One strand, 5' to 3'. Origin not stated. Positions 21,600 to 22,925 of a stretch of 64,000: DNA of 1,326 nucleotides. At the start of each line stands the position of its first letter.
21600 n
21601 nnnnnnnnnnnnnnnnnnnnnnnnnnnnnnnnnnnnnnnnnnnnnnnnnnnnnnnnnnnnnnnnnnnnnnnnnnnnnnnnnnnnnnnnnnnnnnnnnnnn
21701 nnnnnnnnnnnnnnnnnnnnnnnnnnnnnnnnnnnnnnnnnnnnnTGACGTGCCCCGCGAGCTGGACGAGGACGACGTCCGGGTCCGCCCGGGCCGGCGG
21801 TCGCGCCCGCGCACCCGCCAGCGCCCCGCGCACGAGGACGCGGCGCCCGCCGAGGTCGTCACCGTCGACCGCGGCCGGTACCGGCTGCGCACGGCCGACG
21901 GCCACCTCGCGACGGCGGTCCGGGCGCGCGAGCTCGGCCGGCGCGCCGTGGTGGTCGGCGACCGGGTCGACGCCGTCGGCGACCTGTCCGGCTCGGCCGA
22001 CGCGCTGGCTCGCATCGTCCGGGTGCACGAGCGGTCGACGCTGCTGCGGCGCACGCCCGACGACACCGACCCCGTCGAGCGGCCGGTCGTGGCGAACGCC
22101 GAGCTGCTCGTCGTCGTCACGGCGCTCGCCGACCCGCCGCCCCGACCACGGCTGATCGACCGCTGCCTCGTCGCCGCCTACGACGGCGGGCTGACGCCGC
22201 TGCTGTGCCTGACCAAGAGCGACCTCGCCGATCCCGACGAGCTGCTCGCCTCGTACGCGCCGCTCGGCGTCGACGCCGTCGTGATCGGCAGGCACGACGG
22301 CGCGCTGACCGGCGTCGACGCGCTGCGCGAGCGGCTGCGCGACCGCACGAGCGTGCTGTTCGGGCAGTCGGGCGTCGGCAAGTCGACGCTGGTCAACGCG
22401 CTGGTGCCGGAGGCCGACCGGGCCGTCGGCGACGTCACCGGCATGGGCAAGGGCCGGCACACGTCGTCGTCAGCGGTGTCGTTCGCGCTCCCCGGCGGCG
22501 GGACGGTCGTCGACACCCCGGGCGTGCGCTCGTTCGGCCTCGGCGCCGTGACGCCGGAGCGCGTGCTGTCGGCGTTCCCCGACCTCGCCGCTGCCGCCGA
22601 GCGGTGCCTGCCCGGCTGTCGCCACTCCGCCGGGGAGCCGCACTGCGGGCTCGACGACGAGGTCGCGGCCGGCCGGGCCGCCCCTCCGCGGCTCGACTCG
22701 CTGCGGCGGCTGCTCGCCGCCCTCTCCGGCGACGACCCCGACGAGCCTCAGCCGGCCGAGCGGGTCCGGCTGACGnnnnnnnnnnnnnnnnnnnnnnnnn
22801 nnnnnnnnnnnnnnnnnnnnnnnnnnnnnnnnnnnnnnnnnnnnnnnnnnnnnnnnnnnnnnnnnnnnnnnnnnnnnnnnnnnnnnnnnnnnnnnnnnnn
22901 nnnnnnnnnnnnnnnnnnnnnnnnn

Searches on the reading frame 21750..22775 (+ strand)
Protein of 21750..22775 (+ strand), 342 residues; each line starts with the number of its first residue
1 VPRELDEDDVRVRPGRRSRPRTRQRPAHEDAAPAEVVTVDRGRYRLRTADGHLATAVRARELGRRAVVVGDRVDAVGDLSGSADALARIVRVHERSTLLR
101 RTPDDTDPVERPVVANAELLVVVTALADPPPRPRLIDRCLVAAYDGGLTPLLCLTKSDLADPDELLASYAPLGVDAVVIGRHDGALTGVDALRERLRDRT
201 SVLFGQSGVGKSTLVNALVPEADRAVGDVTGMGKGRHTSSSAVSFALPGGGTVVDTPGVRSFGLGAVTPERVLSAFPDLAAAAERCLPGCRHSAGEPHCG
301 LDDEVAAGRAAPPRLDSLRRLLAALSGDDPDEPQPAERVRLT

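Call 53: search_protein_families(library=pfam, proteins=[window:21750-22775:+], max_evalue=0.001)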
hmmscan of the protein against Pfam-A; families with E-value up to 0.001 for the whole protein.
window:21750-22775:+ (342 aa): 2 families
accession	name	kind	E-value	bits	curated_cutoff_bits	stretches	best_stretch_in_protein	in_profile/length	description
PF03193.22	RsgA_GTPase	-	9.9e-45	152.9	30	1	92-264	1-173/174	RsgA GTPase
PF01926.29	MMR_HSR1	-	5.9e-06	26.8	21.9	1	202-260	3-58/113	50S ribosome-binding GTPase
